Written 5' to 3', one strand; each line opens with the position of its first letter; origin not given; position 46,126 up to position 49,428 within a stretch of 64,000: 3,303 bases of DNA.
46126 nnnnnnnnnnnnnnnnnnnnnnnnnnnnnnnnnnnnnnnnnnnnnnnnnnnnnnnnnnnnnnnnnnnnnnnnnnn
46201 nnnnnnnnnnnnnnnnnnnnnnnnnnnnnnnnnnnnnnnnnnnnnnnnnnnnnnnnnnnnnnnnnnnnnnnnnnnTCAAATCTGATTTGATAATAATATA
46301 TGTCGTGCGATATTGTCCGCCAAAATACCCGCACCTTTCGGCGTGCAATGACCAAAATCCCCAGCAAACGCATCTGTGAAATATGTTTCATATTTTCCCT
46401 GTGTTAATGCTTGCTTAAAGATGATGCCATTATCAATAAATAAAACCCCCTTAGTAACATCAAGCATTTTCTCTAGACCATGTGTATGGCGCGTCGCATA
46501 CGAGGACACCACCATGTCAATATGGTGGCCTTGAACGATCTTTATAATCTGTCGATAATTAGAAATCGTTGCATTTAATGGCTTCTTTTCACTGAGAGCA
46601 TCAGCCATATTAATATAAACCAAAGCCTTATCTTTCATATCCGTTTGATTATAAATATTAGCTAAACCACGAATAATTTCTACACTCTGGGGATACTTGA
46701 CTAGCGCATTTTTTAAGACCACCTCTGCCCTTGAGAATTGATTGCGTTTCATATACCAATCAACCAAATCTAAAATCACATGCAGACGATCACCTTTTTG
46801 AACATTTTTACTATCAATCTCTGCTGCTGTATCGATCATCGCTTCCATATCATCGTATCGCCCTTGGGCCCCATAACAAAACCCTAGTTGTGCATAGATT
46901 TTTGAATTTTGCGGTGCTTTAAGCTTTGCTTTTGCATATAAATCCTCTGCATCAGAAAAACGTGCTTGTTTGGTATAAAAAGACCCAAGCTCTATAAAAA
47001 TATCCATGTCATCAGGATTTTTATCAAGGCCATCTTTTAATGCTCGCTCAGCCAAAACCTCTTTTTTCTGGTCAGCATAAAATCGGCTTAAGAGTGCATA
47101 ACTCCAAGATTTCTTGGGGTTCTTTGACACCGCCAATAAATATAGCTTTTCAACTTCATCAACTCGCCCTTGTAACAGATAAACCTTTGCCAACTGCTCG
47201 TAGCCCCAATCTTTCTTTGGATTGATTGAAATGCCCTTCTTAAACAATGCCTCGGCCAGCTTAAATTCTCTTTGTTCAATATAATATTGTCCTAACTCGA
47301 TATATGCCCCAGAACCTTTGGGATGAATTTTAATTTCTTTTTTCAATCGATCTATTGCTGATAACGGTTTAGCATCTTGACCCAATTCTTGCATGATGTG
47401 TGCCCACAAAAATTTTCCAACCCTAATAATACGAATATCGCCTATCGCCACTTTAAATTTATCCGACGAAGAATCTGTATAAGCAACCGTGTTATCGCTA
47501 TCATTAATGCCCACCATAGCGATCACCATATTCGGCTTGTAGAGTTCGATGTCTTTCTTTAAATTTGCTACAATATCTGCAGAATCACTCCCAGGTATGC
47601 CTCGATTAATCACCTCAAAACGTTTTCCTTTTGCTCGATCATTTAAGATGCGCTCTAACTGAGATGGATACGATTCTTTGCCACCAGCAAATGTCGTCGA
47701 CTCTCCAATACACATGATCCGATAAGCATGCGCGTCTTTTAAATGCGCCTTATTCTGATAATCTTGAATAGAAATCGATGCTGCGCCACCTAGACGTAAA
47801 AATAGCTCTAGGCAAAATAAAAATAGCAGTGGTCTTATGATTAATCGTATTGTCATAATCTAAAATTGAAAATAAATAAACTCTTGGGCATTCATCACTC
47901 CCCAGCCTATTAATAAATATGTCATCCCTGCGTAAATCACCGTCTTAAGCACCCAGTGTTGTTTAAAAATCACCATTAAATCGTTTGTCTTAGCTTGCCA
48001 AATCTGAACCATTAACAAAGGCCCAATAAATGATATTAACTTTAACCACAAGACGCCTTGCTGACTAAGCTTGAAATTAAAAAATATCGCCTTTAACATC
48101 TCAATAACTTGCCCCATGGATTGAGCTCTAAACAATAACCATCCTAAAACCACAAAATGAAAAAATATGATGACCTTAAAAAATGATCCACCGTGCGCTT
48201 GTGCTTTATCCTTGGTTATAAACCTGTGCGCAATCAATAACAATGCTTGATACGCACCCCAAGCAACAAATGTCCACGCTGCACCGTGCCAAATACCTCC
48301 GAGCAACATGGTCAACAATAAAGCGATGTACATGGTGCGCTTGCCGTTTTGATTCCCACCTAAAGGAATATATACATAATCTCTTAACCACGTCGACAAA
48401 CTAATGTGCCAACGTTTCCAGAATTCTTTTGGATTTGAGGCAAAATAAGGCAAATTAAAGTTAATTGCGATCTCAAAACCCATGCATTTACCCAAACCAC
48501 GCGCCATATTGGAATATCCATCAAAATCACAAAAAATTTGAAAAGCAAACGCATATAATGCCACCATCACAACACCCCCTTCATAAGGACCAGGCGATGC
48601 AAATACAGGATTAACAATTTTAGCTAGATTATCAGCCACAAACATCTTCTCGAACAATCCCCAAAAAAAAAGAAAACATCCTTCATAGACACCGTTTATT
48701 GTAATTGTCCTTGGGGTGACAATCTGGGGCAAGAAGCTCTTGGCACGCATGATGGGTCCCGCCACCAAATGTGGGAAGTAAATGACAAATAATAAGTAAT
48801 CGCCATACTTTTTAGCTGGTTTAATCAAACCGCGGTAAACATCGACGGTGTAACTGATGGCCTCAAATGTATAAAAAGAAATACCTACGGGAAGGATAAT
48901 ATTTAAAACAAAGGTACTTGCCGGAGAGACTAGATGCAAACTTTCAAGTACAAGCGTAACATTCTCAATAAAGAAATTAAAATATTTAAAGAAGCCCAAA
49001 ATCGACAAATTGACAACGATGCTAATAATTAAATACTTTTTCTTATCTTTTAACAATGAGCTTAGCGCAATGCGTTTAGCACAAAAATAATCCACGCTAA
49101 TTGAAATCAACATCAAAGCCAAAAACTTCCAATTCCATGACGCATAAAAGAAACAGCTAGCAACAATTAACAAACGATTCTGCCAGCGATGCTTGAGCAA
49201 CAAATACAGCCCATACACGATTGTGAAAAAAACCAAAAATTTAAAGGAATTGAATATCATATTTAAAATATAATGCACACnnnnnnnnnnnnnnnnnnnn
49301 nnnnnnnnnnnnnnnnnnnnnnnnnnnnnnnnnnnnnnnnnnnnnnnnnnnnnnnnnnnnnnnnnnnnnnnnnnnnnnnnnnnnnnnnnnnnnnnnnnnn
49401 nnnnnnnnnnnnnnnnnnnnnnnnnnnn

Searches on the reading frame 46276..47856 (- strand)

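Call 48: search_protein_families(library=pfam, proteins=[window:46276-47856:-], max_evalue=0.00001)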
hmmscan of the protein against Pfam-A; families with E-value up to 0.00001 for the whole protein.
window:46276-47856:- (526 aa): 15 families
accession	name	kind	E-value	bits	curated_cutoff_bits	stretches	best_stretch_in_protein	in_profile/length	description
PF13431.12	TPR_17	-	6.9e-23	79.4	24.4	0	204-234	1-31/34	Tetratricopeptide repeat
PF14559.12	TPR_19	-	1.2e-22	80.4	25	0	193-250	2-60/68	Tetratricopeptide repeat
PF13428.12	TPR_14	-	3.3e-20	71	23.5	0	361-400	4-43/44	Tetratricopeptide repeat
PF07719.23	TPR_2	-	4.6e-14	51.8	27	0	184-214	3-33/34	Tetratricopeptide repeat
PF00515.34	TPR_1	-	1.7e-12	47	27.8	0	184-214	3-33/34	Tetratricopeptide repeat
PF13424.12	TPR_12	-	2e-11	44.3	30.1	0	320-382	5-69/77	Tetratricopeptide repeat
PF13176.12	TPR_7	-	6.7e-11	41.8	27.9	0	289-316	4-33/36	Tetratricopeptide repeat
PF13432.12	TPR_16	-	3.5e-10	40.6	32.7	0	269-316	16-63/65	Tetratricopeptide repeat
PF13181.12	TPR_8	-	7.6e-09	35.5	25.7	0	184-214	3-33/34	Tetratricopeptide repeat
PF13472.12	Lipase_GDSL_2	-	4.2e-08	34.3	32.9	1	49-132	1-87/178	GDSL-like Lipase/Acylhydrolase family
PF13374.12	TPR_10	-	1.7e-07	31.4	27.5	0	184-211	4-31/42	Tetratricopeptide repeat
PF25182.1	NonGDSL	-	2e-07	31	80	1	37-120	20-107/220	Non-GDSL lipase-like family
PF00657.28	Lipase_GDSL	-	8.2e-07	29.8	23.6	1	47-142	1-111/208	GDSL-like Lipase/Acylhydrolase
PF13414.12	TPR_11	-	8.9e-07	29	26.8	0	190-230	2-42/42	TPR repeat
PF23914.1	TPR_CcmH_CycH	-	7.2e-06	26.4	42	0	245-319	82-156/158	Cytochrome c-type biogenesis protein H TPR domain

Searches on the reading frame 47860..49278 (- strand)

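Call 48: search_protein_families(library=pfam, proteins=[window:47860-49278:-], max_evalue=0.00001)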
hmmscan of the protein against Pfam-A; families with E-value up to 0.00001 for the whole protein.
window:47860-49278:- (472 aa): 1 family
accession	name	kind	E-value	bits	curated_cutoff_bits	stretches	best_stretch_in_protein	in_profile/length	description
PF03062.24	MBOAT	-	7.7e-26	91.6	27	1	160-358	83-301/337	MBOAT, membrane-bound O-acyltransferase family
